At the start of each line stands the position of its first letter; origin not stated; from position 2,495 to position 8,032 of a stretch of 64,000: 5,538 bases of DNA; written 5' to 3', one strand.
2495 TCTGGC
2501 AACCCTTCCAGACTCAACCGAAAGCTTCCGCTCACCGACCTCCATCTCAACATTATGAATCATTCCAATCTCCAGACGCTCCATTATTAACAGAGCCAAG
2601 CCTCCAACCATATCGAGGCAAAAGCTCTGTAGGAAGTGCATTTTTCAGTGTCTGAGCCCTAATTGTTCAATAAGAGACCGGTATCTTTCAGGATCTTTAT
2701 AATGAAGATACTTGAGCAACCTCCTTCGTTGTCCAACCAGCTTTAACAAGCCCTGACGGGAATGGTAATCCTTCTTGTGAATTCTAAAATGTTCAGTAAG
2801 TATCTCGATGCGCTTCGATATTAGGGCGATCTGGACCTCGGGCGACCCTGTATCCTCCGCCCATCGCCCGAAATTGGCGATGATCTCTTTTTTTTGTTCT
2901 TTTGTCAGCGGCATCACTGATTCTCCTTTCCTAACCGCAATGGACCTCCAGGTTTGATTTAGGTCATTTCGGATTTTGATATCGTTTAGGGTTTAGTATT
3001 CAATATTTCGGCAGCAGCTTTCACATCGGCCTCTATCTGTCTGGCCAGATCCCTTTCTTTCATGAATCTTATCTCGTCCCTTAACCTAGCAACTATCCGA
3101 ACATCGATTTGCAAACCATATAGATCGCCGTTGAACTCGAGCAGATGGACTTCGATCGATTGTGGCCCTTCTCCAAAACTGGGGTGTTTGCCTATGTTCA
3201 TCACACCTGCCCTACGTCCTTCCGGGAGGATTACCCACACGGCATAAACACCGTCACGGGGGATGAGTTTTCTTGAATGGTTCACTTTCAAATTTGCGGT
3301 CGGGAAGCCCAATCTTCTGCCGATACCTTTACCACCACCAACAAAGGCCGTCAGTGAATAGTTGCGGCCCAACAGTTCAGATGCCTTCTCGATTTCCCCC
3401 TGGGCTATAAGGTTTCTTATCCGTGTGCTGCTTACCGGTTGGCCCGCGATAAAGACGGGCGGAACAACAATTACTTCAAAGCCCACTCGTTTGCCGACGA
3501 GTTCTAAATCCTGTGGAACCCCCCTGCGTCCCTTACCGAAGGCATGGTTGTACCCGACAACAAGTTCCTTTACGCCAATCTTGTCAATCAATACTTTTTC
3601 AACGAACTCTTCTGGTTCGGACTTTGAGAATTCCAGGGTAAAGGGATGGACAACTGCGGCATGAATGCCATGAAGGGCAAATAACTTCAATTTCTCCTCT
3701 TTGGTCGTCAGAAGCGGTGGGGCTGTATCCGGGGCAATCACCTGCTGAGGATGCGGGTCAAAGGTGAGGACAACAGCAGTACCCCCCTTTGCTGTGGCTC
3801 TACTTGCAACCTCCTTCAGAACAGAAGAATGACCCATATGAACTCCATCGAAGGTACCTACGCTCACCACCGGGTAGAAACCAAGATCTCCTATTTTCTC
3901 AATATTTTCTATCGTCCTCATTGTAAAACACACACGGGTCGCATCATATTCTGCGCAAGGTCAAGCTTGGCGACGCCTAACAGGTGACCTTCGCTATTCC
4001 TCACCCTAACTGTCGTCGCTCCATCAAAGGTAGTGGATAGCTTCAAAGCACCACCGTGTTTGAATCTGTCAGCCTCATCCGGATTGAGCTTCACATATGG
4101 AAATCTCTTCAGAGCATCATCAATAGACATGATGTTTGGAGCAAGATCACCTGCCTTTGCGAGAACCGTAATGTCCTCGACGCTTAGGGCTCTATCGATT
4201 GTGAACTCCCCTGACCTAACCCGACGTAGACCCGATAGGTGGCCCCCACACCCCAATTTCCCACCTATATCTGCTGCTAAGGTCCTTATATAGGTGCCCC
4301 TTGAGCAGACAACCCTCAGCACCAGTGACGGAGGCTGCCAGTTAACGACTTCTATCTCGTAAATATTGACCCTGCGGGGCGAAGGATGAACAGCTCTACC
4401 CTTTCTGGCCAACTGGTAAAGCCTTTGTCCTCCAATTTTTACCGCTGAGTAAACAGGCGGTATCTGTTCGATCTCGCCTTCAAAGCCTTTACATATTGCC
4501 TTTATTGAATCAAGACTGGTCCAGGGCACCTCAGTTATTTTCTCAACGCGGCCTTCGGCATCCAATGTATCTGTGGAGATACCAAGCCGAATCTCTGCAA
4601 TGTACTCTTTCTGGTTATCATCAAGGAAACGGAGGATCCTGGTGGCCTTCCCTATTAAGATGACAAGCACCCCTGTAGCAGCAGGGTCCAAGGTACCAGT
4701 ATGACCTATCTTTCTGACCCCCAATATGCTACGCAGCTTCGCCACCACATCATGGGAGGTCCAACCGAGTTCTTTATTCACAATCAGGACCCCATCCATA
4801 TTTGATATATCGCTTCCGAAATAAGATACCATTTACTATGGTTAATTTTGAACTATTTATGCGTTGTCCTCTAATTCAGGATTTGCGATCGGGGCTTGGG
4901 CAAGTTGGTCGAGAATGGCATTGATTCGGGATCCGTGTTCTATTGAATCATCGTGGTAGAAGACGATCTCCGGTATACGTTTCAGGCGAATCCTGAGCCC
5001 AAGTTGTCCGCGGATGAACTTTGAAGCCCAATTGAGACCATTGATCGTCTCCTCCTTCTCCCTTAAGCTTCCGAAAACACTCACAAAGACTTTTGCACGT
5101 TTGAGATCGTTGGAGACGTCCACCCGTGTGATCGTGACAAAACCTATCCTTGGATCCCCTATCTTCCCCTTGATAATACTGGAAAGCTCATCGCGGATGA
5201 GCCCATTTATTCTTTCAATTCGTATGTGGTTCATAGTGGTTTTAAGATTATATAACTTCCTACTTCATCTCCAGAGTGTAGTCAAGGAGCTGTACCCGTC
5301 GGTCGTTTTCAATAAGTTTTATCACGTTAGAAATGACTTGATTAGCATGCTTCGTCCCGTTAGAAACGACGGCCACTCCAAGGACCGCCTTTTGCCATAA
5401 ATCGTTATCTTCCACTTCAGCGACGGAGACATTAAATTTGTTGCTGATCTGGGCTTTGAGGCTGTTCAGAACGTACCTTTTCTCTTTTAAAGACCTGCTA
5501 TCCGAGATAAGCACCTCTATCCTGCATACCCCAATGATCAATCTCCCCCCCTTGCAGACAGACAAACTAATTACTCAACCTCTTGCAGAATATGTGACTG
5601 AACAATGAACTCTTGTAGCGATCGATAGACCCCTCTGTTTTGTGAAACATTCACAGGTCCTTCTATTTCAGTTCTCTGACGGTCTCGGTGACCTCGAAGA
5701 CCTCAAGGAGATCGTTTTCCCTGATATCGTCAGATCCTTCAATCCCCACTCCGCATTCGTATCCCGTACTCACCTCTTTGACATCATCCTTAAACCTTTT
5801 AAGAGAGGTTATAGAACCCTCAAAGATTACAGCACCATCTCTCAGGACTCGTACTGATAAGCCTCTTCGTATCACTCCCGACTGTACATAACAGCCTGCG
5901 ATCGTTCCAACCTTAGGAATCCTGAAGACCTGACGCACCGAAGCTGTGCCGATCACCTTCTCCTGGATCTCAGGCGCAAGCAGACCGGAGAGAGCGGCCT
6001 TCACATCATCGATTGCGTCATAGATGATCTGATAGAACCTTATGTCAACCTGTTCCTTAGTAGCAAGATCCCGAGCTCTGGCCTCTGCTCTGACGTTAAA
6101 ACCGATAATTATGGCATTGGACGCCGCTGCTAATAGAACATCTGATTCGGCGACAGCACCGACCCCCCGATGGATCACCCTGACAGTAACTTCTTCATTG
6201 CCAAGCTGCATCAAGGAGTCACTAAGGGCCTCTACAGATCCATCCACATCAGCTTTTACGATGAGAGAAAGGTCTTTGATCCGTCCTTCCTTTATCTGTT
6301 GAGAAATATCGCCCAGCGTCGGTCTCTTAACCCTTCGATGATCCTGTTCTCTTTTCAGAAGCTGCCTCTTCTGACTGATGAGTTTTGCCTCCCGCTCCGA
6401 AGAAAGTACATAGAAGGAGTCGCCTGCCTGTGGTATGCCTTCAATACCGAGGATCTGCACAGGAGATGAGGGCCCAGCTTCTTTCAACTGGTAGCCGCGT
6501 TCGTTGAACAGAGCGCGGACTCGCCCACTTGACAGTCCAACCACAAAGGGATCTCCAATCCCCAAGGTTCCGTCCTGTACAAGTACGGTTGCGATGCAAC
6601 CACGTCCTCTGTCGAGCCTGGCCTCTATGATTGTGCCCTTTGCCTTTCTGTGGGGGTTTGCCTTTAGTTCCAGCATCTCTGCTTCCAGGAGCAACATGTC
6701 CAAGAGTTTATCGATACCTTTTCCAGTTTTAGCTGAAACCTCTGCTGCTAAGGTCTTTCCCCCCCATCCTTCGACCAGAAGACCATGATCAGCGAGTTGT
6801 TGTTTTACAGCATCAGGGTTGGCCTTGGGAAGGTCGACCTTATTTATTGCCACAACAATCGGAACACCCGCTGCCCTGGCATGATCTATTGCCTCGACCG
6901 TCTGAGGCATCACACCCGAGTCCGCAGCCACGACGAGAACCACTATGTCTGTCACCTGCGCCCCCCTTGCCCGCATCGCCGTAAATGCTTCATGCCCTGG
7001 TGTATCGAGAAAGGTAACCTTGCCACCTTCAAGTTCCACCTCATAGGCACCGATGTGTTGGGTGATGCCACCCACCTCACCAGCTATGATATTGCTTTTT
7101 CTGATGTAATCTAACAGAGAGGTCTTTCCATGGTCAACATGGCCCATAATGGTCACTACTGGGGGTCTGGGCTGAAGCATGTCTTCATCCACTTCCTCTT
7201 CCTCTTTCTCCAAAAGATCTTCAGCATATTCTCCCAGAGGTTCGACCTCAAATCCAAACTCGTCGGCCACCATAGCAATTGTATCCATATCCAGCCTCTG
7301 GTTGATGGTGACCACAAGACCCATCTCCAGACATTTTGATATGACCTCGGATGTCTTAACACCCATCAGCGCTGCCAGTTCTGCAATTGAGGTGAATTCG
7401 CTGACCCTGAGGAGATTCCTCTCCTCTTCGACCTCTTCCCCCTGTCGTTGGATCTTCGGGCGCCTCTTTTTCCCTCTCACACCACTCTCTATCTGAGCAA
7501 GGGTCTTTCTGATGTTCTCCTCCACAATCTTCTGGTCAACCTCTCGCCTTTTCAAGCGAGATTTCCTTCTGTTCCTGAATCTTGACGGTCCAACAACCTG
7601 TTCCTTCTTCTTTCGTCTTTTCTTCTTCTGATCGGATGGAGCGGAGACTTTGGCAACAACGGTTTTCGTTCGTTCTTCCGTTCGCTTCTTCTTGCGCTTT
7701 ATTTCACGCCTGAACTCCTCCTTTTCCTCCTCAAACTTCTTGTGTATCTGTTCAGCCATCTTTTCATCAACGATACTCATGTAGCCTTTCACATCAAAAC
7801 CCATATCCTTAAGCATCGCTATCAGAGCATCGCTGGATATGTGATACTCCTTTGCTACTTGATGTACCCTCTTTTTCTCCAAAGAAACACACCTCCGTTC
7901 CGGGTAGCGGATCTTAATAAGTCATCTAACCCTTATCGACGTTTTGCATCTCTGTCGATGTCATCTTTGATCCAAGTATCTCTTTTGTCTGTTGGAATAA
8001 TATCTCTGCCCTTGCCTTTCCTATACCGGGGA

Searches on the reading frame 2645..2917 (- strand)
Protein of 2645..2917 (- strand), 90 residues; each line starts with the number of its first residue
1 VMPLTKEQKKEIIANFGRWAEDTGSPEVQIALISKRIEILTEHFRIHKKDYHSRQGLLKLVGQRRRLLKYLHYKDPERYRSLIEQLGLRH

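Call 54: search_protein_families(library=pfam, proteins=[window:2645-2917:-], max_evalue=0.00001)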
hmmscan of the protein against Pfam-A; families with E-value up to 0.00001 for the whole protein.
window:2645-2917:- (90 aa): 1 family
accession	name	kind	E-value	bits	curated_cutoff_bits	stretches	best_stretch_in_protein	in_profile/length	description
PF00312.27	Ribosomal_S15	-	3.9e-35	120.3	31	1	9-89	1-81/81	Ribosomal protein S15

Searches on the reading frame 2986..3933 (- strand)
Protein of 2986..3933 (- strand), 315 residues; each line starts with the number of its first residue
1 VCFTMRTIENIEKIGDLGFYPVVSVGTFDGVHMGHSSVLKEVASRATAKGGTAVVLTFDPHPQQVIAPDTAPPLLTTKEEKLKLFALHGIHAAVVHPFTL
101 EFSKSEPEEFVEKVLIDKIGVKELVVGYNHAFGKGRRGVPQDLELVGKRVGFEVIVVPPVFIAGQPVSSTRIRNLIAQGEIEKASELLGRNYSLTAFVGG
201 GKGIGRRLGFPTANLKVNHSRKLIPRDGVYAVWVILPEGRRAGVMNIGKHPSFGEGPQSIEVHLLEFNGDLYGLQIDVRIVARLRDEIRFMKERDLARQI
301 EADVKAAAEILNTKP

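Call 54: search_protein_families(library=pfam, proteins=[window:2986-3933:-], max_evalue=0.00001)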
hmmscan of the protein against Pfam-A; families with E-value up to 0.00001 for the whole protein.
window:2986-3933:- (315 aa): 2 families
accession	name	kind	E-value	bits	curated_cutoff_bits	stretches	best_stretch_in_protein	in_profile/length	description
PF06574.18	FAD_syn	-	6.5e-47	159.7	27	1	22-171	9-158/158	FAD synthetase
PF01687.23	Flavokinase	-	1.3e-37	129.2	19.6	1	188-311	1-124/124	Riboflavin kinase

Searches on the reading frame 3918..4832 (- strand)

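Call 54: search_protein_families(library=pfam, proteins=[window:3918-4832:-], max_evalue=0.00001)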
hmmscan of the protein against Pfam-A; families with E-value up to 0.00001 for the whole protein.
window:3918-4832:- (304 aa): 2 families
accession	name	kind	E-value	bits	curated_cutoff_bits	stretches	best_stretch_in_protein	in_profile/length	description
PF01509.24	TruB_N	-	2.8e-55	187.3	27.3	1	34-182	1-149/149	TruB family pseudouridylate synthase (N terminal domain)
PF16198.10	TruB_C_2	-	1.9e-11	44.4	29.3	1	183-241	1-65/66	tRNA pseudouridylate synthase B C-terminal domain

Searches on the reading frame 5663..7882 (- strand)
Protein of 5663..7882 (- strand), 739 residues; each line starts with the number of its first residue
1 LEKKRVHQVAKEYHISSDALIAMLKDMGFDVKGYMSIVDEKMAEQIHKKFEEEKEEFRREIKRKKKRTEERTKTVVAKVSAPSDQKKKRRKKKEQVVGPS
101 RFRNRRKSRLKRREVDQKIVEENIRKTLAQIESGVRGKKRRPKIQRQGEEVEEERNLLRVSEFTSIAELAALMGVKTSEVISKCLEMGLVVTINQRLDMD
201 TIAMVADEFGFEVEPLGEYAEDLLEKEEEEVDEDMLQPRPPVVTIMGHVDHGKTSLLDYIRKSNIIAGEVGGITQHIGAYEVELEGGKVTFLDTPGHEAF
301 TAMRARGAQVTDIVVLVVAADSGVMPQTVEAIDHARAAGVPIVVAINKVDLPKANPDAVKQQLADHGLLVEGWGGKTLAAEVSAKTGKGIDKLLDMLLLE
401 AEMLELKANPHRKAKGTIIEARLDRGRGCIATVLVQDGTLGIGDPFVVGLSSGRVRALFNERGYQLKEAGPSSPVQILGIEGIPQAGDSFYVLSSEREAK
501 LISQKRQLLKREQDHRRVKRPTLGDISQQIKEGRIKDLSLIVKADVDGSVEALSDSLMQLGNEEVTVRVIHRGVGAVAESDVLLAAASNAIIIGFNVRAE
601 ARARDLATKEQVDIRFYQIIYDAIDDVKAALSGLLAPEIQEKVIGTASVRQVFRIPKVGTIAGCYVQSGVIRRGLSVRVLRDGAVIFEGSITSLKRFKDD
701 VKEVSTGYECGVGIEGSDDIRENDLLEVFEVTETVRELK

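Call 54: search_protein_families(library=pfam, proteins=[window:5663-7882:-], max_evalue=0.00001)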
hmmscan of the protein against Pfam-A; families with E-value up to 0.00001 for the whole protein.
window:5663-7882:- (739 aa): 6 families
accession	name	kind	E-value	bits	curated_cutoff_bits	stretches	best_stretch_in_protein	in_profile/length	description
PF11987.13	IF-2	-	7.3e-43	145.7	27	1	513-628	2-117/117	Translation-initiation factor 2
PF00009.33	GTP_EFTU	-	1.2e-35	123.2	26.5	1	243-398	6-183/188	Elongation factor Tu GTP binding domain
PF22042.2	EF-G_D2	-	3.7e-29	101.1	27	1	413-492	1-83/84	Elongation factor G domain 2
PF04760.21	IF2_N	-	5.2e-25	87.4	25.3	2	162-212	2-53/53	Translation initiation factor IF-2, N-terminal region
PF01926.29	MMR_HSR1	-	1e-11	45.4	21.9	1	243-348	2-113/113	50S ribosome-binding GTPase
PF03144.31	GTP_EFTU_D2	-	3.4e-09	37.4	30.3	1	659-720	1-66/73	Elongation factor Tu domain 2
